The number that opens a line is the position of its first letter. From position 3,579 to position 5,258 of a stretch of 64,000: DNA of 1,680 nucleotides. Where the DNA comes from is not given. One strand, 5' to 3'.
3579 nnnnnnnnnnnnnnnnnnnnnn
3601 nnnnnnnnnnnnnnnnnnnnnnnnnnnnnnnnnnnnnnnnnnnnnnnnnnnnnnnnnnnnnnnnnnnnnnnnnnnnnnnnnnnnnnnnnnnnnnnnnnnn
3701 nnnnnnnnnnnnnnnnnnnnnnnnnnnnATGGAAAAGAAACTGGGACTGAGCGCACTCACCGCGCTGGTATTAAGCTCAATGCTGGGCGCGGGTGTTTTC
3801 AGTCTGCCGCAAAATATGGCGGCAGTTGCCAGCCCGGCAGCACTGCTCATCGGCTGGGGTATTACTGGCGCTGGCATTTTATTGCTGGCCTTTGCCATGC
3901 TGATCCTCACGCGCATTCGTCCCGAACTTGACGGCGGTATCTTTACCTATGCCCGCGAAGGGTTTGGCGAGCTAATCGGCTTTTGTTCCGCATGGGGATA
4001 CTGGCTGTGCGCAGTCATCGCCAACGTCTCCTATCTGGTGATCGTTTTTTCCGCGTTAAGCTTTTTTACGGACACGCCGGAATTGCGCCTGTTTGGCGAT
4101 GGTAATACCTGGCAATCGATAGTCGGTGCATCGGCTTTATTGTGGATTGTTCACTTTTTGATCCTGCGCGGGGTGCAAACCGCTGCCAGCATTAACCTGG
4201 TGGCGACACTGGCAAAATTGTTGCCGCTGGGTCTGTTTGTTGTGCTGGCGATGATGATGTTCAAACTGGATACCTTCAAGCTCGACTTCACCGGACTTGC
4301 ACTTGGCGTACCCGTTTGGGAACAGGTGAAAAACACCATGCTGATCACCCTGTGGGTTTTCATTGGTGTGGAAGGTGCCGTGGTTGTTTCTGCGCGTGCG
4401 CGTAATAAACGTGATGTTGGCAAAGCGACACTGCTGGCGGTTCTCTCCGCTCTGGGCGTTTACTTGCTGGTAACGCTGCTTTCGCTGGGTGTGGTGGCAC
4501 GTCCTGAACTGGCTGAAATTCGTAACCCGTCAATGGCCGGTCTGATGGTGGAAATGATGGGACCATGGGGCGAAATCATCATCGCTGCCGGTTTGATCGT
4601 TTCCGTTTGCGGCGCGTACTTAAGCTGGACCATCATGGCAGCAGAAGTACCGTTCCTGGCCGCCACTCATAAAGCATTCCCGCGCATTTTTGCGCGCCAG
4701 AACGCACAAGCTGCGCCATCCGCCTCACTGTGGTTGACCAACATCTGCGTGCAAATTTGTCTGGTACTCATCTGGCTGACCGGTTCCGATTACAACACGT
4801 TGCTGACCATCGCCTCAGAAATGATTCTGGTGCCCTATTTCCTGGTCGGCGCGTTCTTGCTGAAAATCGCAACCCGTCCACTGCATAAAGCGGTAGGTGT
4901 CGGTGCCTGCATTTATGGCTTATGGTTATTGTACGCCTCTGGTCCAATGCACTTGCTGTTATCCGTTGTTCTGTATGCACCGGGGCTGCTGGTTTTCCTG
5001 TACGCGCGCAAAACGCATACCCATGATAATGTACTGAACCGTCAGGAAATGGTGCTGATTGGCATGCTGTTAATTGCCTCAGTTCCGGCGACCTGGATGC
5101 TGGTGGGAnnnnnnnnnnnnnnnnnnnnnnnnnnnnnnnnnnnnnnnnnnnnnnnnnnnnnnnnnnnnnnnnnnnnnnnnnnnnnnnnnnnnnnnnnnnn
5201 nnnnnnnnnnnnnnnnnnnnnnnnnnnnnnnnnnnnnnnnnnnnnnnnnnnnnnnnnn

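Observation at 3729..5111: ArcD-like arginine:ornithine antiporter gene with no adjacent arginine deiminase pathway genes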

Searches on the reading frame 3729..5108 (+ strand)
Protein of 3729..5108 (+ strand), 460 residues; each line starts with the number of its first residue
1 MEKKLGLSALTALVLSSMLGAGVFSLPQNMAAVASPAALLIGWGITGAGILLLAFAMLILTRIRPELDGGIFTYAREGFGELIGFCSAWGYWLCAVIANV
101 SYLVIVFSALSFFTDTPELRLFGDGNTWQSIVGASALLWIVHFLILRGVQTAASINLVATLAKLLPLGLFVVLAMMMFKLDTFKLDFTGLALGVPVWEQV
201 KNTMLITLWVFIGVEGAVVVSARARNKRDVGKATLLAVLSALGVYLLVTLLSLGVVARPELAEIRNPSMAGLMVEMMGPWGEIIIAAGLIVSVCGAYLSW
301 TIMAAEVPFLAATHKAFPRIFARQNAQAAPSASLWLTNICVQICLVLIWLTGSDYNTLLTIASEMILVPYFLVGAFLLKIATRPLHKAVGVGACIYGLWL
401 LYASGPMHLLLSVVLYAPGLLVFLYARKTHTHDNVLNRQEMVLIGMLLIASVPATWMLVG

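Call 6: search_protein_families(proteins=[window:3729-5108:+], library=ncbifam, max_evalue=0.00001)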
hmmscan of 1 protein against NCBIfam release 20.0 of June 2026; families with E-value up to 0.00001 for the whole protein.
window:3729-5108:+ (460 aa): 14 families
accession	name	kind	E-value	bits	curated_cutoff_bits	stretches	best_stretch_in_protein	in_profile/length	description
TIGR00905.1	2A0302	subfamily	2.2e-184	613.7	409.05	1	3-459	7-467/473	basic amino acid/polyamine antiporter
TIGR03810.1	arg_ornith_anti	equivalog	2.8e-152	507.7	591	1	3-459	1-462/468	arginine-ornithine antiporter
NF040512.1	histam_anti_2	exception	1.7e-99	333.7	725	1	2-454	2-472/477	histidine-histamine antiporter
NF007929.0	PRK10644.1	equivalog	1.2e-40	139.5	574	1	3-417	8-418/445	arginine/agmatine antiporter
NF007938.0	PRK10655.1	equivalog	2e-37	129.5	409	1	2-427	5-428/438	putrescine-ornithine antiporter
TIGR04298.1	his_histam_anti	equivalog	1.5e-33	116.7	750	1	4-349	1-339/429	histidine-histamine antiporter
TIGR04299.1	antiport_PotE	equivalog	1.9e-28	99.8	560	1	2-413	3-412/430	putrescine-ornithine antiporter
TIGR00909.1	2A0306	subfamily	2.3e-24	86.1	556.8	1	2-378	2-371/429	amino acid transporter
NF007754.0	PRK10435.1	equivalog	3.2e-24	85.7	585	1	3-435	5-433/443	cadaverine/lysine antiporter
NF008245.0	PRK11021.1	equivalog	2.9e-18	66.1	284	1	2-432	5-415/419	L-methionine/branched-chain amino acid transporter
NF053662.1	Glu_GABA_anti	equivalog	1.5e-11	43.9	640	1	50-378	40-373/468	glutamate/gamma-aminobutyrate antiporter GadC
TIGR00910.1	2A0307_GadC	equivalog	1.2e-07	30.7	673.5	1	65-381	69-388/511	glutamate/gamma-aminobutyrate antiporter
TIGR00913.1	2A0310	subfamily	1.6e-07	30.4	578.7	1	10-363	9-373/480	amino acid permease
TIGR03813.2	Gln_GABA_anti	equivalog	2.2e-07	30.2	650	1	68-415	62-420/479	glutamine/gamma-aminobutyrate antiporter GadC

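Call 7: search_solved_structures(query=window:3729-5108:+, max_evalue=0.001)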
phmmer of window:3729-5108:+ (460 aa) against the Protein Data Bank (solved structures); distinct sequences matched with E-value up to 0.001: 10.
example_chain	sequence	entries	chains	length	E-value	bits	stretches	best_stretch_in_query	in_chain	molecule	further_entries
3ncy_A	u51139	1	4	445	9.8e-32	113.6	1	4-426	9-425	AdiC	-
3l1l_A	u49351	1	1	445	2.8e-31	112.1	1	4-416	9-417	Arginine/agmatine antiporter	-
5j4i_A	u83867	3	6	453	1.6e-30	109.6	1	4-416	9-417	Arginine/agmatine antiporter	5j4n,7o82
3lrb_A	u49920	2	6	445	2.4e-30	109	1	4-416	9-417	Arginine/agmatine antiporter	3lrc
3ob6_A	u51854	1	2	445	4.4e-29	104.9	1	4-416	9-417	AdiC arginine:agmatine antiporter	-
6f2g_A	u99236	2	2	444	1e-13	54.3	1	3-429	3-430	Putative amino acid/polyamine transport protein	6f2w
9h76_A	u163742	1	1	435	1.3e-13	53.8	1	3-429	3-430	Putative amino acid/polyamine transport protein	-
8a6l_B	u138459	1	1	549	0.00014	24.1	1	2-177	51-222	Large neutral amino acids transporter small subunit 2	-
7cmh_B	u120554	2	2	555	0.00037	22.7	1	2-177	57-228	Large neutral amino acids transporter small subunit 2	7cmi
7b00_A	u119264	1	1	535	0.0004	22.6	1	2-177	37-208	Large neutral amino acids transporter small subunit 2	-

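Call 13: find_homologous_proteins(query=window:3729-5108:+, max_evalue=1e-20)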
Query window:3729-5108:+ (460 aa): 3987 proteins with E <= 1e-20 among 8000 candidates; the best 120 are listed.
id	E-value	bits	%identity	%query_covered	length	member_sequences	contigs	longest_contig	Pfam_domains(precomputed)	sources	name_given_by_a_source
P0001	1.3e-290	982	100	100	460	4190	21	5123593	PF13520.13,PF00324.28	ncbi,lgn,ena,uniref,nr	ncbi:amino acid permease [Escherichia coli]|uniref:amino acid permease n=1 Tax=Escherichia coli TaxI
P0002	1.1e-274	929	94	100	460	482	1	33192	PF13520.13,PF00324.28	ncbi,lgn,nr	ncbi:TPA: amino acid permease [Citrobacter freundii]|nr:amino acid permease [Citrobacter freundii]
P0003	2.2e-273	925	92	100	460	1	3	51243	PF13520.13,PF00324.28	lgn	-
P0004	1.2e-272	923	95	100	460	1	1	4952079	PF13520.13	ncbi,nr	ncbi:amino acid permease [Escherichia coli]|nr:amino acid permease [Escherichia coli]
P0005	2.6e-272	921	92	100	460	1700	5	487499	PF13520.13,PF00324.28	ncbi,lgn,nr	ncbi:amino acid permease [Salmonella enterica subsp. enterica]|nr:amino acid permease [Salmonella en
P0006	5.7e-272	920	94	100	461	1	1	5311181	PF13520.13,PF00324.28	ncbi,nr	ncbi:arginine/ornithine antiporter [Escherichia coli]|nr:arginine/ornithine antiporter [Escherichia 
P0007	3.3e-269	911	93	100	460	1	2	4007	PF13520.13,PF00324.28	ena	-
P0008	4.6e-268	907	92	100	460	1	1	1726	PF13520.13,PF00324.28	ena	-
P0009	8.6e-267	903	92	100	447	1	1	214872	PF13520.13,PF00324.28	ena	-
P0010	4.0e-266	901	95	100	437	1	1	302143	PF13520.13,PF00324.28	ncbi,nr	ncbi:amino acid permease [Escherichia coli]|nr:amino acid permease [Escherichia coli]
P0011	7.9e-266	900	95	100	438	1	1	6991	PF13520.13,PF00324.28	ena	-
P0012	2.1e-264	895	95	100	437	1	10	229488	PF13520.13,PF00324.28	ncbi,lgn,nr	ncbi:TPA: amino acid permease [Escherichia coli]|nr:amino acid permease [Escherichia coli] HCO606995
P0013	6.2e-264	894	89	100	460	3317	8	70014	PF13520.13,PF00324.28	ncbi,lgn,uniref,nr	ncbi:arginine:ornithine antiporter [Enterobacter sp. UCD-UG_FMILLET]|uniref:amino acid permease n=1 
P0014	1.6e-263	892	90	100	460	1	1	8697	PF13520.13,PF00324.28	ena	-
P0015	1.7e-263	892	90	100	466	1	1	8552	PF13520.13,PF00324.28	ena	-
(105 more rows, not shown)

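Call 24: search_protein_representatives(protein=window:3729-5108:+)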
Query: 460 residues. Proteins with E-value up to 0.001 (for the whole library): 4019; up to 1e-10: 1721; up to 1e-30: 403. The best 150 are listed.
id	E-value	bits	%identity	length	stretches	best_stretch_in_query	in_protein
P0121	1.0e-173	594.8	89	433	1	1-317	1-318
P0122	4.9e-160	549.7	85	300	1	161-460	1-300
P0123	2.2e-134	465.2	51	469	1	3-455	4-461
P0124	4.2e-133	460.9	89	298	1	30-270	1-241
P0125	2.4e-127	442.0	100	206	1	256-460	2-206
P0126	8.7e-124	430.2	96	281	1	1-211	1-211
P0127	3.3e-118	411.9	48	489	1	4-457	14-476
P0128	1.8e-112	393.0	76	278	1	132-369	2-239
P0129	4.5e-106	371.8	42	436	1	2-428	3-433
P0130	5.1e-105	368.4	44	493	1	3-456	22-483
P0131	3.0e-103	362.5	42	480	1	3-458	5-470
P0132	1.2e-100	354.0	42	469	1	4-449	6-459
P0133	1.7e-99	350.1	41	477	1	3-459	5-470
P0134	3.4e-99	349.2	43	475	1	4-451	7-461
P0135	1.4e-98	347.2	44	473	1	2-427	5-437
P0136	5.9e-98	345.1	41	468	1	1-457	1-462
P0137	8.8e-98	344.5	44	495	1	5-454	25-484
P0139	7.8e-97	341.4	45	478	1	2-429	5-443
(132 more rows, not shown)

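Call 26: search_protein_families(proteins=[P0123, P0127, P0129, P0130, P0131, P0132, P0133, P0134, P0135, P0136], library=ncbifam, max_evalue=1e-90)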
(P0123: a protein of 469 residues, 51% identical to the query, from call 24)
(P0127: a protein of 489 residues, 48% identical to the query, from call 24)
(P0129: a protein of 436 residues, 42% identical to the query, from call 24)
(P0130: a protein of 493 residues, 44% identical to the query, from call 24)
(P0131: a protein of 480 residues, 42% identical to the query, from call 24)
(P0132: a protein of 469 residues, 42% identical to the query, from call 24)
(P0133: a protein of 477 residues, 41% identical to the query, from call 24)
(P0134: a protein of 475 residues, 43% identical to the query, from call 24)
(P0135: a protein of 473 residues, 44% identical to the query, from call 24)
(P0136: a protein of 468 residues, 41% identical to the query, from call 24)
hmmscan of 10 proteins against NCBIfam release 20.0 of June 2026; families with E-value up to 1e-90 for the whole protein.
P0123 (469 aa): 3 families
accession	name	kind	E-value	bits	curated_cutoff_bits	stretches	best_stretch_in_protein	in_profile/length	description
TIGR00905.1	2A0302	subfamily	1.3e-142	475.9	409.05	1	3-464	6-466/473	basic amino acid/polyamine antiporter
TIGR03810.1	arg_ornith_anti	equivalog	1.2e-136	456.1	591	1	4-460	1-457/468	arginine-ornithine antiporter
NF040512.1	histam_anti_2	exception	3.8e-99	332.5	725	1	4-435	3-449/477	histidine-histamine antiporter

P0127 (489 aa): 3 families
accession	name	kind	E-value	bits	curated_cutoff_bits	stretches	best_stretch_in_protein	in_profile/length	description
TIGR03810.1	arg_ornith_anti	equivalog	1.9e-177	590.7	591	1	14-482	2-466/468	arginine-ornithine antiporter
TIGR00905.1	2A0302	subfamily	6.8e-166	552.7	409.05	1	13-482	7-471/473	basic amino acid/polyamine antiporter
NF040512.1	histam_anti_2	exception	2.2e-114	382.8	725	1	14-475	4-474/477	histidine-histamine antiporter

P0129 (436 aa): 2 families
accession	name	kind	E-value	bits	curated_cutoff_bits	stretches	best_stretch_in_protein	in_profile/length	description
TIGR00905.1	2A0302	subfamily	1.5e-115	386.7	409.05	1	2-433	5-437/473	basic amino acid/polyamine antiporter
TIGR03810.1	arg_ornith_anti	equivalog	7.7e-111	371.1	591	1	4-433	1-432/468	arginine-ornithine antiporter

P0130 (493 aa): 3 families
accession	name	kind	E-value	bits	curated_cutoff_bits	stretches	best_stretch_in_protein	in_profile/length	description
TIGR03810.1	arg_ornith_anti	equivalog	4.4e-178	592.8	591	1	23-492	2-468/468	arginine-ornithine antiporter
TIGR00905.1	2A0302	subfamily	2e-170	567.7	409.05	1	22-492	7-473/473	basic amino acid/polyamine antiporter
NF040512.1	histam_anti_2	exception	6.2e-96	322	725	1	22-485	3-476/477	histidine-histamine antiporter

P0131 (480 aa): 3 families
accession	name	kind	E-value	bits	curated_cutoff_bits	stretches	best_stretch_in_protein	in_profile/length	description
TIGR03810.1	arg_ornith_anti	equivalog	4.5e-162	540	591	1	5-476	1-467/468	arginine-ornithine antiporter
TIGR00905.1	2A0302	subfamily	3.8e-153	510.7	409.05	1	2-476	2-472/473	basic amino acid/polyamine antiporter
NF040512.1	histam_anti_2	exception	7.9e-99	331.5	725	1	4-470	2-476/477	histidine-histamine antiporter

P0132 (469 aa): 3 families
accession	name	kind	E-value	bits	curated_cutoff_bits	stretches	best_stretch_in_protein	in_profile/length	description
TIGR03810.1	arg_ornith_anti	equivalog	3e-155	517.5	591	1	6-465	2-462/468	arginine-ornithine antiporter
TIGR00905.1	2A0302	subfamily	9.4e-149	496.2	409.05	1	5-465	7-467/473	basic amino acid/polyamine antiporter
NF040512.1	histam_anti_2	exception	5.1e-103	345.3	725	1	6-462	4-474/477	histidine-histamine antiporter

P0133 (477 aa): 3 families
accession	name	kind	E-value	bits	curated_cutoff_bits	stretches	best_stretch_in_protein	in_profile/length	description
TIGR03810.1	arg_ornith_anti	equivalog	1.3e-159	531.9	591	1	6-476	2-468/468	arginine-ornithine antiporter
TIGR00905.1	2A0302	subfamily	1e-152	509.3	409.05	1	5-476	7-473/473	basic amino acid/polyamine antiporter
NF040512.1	histam_anti_2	exception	5.2e-95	318.9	725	1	5-468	3-474/477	histidine-histamine antiporter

P0134 (475 aa): 3 families
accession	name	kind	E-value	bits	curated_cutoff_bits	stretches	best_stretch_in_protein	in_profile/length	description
TIGR03810.1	arg_ornith_anti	equivalog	2.8e-163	544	591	1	7-475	2-468/468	arginine-ornithine antiporter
TIGR00905.1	2A0302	subfamily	1.2e-153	512.3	409.05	1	2-475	2-473/473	basic amino acid/polyamine antiporter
NF040512.1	histam_anti_2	exception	1.1e-97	327.8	725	1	6-468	3-476/477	histidine-histamine antiporter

P0135 (473 aa): 3 families
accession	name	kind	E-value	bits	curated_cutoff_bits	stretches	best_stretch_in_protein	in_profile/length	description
TIGR03810.1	arg_ornith_anti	equivalog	5.1e-161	536.5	591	1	7-466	2-458/468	arginine-ornithine antiporter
TIGR00905.1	2A0302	subfamily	5.8e-150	500.2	409.05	1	5-466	6-463/473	basic amino acid/polyamine antiporter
NF040512.1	histam_anti_2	exception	3e-94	316.4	725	1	4-466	1-473/477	histidine-histamine antiporter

P0136 (468 aa): 2 families
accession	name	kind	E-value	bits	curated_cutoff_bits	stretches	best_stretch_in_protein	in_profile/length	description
TIGR03810.1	arg_ornith_anti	equivalog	4.1e-135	451.1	591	1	3-463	1-461/468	arginine-ornithine antiporter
TIGR00905.1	2A0302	subfamily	2e-134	449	409.05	1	3-464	7-467/473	basic amino acid/polyamine antiporter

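Call 27: find_encoding_contigs(protein=P0123, flank=8000, max_places=4)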
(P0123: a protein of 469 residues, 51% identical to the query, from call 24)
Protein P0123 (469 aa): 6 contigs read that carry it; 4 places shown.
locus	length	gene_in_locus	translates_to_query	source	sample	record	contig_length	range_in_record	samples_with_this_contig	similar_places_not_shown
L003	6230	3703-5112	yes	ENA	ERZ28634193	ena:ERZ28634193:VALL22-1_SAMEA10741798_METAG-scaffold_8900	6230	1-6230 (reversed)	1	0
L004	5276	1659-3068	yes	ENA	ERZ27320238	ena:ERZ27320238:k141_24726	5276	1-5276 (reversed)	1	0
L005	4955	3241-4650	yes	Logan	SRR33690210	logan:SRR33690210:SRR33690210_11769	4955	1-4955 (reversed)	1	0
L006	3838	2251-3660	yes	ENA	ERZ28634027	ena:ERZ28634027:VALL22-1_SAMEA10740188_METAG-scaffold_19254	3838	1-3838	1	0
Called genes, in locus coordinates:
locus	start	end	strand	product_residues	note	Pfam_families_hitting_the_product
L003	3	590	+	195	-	?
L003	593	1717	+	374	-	PF05940:NnrS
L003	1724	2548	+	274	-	-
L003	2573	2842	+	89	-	-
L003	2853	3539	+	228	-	PF01987:AIM24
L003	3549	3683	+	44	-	-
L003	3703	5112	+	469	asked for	PF00324:AA_permease, PF03845:Spore_permease (weak), PF13520:AA_permease_2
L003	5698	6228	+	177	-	?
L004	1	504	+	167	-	?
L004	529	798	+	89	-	-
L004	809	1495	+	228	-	PF01987:AIM24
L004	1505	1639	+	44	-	-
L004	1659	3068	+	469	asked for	PF00324:AA_permease, PF03845:Spore_permease (weak), PF13520:AA_permease_2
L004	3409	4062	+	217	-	-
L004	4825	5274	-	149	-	?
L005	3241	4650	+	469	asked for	PF00324:AA_permease, PF03845:Spore_permease (weak), PF13520:AA_permease_2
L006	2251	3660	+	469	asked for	PF00324:AA_permease, PF03845:Spore_permease (weak), PF13520:AA_permease_2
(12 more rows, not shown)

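Call 29: search_dna_similar(query=window:3729-5108:+, collection=plasmids, mode=protein, max_rows=40, rows=spread, max_evalue=1e-40)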
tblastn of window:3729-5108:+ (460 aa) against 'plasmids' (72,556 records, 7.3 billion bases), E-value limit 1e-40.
Records with a match: 142; places in all: 201; records where one place covers at least 80% of the query: 138.
Best place of each record, by identity: >=99% 6; 80-90% 2; 60-80% 2; <60% 132.
By first word of the organism name: Sinorhizobium 48; Tetragenococcus 9; Acinetobacter 7; Escherichia 6; Enterococcus 6; Rhizobium 5; Paraburkholderia 5; Bacillus 5; Staphylococcus 5; Photobacterium 4; and 29 more.
By predicted mobility (MOB-suite, as given by PLSDB): non-mobilizable 75; conjugative 51; mobilizable 16.
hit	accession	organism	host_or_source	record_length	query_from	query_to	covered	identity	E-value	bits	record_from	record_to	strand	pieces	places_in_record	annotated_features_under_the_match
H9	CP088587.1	Escherichia coli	Homo sapiens,blood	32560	1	460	100%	100.0%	0e+0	871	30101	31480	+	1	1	amino acid permease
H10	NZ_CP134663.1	Escherichia coli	Larus michahellis,bacteria,cloaca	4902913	1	460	100%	100.0%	0e+0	871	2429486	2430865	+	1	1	none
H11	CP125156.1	Klebsiella pneumoniae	-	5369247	1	460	100%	88.5%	0e+0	755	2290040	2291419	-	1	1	amino acid permease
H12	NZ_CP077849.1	Acinetobacter baumannii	Homo sapiens,Rectal swab_P28_BU14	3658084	4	437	94%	53.6%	2e-125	408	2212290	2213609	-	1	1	none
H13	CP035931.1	Acinetobacter baumannii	Homo sapiens,blood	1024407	4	437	94%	53.6%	4e-125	407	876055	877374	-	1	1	amino acid permease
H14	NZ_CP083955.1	Mesorhizobium sp. B2-1-1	cell culture,soil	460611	4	437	94%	50.3%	8e-121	395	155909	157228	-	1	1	arcD: arginine-ornithine antiporter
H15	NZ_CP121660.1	Sinorhizobium terangae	Desmanthus virgatus,cell culture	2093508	2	458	99%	47.3%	5e-116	381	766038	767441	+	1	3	none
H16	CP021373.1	Rhizobium sp. ACO-34A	Agave americana L.,cell ...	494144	5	433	93%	49.5%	6e-111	367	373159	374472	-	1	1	arginine-ornithine antiporter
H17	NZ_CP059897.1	Ciceribacter thiooxidans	mixed culture,soil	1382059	4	433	93%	48.8%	7e-104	346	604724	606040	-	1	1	none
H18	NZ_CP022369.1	Azospirillum sp. TSH58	single cell,paddy soils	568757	2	428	93%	48.2%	3e-111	368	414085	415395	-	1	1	arcD: arginine-ornithine antiporter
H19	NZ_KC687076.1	Photobacterium gaetbulicola Gung47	-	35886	3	454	98%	44.2%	5e-96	324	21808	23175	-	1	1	basic amino acid/polyamine antiporter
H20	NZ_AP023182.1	Paraburkholderia sp. PGU19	Physopelta gutta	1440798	4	443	96%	44.9%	1e-103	346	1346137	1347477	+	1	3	record has no annotation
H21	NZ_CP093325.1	Bacillus sp. N5-665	whole organism,peat soil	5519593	1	458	100%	42.2%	9e-102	340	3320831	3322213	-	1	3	none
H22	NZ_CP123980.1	Staphylococcus haemolyticus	Homo sapiens,secretion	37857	2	432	94%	44.4%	5e-97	327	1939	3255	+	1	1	arcD: arginine-ornithine antiporter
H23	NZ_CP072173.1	Rhizobium sp. AB2/73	Phyla canescens,cell culture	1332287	1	359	78%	52.5%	3e-100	336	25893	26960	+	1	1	record has no annotation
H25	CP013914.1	Serratia fonticola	Sesame,Mono isolate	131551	3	443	96%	41.7%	6e-96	323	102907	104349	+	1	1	arginine-ornithine antiporter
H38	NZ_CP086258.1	Providencia rettgeri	cell culture,Penaeus japonicus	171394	4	440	95%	39.0%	6e-82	283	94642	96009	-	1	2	basic amino acid/polyamine antiporter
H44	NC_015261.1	Tetragenococcus halophilus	-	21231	4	431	93%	33.5%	7e-62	225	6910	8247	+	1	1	hdcC: histidine-histamine antiporter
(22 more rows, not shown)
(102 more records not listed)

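Call 30: get_annotated_region(hit=H13, flank=7000)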
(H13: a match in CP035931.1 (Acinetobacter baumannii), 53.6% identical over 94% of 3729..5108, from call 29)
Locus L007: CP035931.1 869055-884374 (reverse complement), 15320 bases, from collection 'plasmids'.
description: Acinetobacter baumannii strain VB31459 plasmid unnamed1, complete sequence
organism: Acinetobacter baumannii (NCBI taxid 470)
taxonomy: Bacteria; Pseudomonadota; Gammaproteobacteria; Moraxellales; Moraxellaceae; Acinetobacter; Acinetobacter baumannii
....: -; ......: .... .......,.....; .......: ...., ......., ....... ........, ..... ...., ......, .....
typing (MOB-suite, as given by PLSDB): non-mobilizable; replicon rep_cluster_1254
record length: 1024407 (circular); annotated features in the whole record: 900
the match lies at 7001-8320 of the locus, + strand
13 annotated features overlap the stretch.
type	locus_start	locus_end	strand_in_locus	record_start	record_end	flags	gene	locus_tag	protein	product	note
CDS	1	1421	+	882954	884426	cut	betB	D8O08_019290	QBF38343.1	betaine-aldehyde dehydrogenase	-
CDS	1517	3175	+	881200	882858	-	betA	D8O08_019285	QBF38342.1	choline dehydrogenase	-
CDS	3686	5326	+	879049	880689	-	mqo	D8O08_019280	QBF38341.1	malate dehydrogenase (quinone)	-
CDS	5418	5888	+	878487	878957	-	-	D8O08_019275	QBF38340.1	hypothetical protein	-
CDS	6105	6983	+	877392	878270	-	-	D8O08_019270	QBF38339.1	homocysteine S-methyltransferase family protein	-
CDS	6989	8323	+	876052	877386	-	-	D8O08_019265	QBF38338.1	amino acid permease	-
CDS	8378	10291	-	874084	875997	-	-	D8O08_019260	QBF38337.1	alpha/beta fold hydrolase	-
CDS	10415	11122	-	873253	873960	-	-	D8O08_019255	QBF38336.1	DUF1275 domain-containing protein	-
CDS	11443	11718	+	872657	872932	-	-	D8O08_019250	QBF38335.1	hypothetical protein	-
CDS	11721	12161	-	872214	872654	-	-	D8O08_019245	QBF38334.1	DUF454 domain-containing protein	-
CDS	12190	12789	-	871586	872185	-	-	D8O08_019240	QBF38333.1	biliverdin-producing heme oxygenase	-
CDS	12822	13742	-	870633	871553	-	-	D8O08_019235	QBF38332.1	energy transducer TonB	-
CDS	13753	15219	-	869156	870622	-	-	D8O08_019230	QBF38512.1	DUF560 domain-containing protein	-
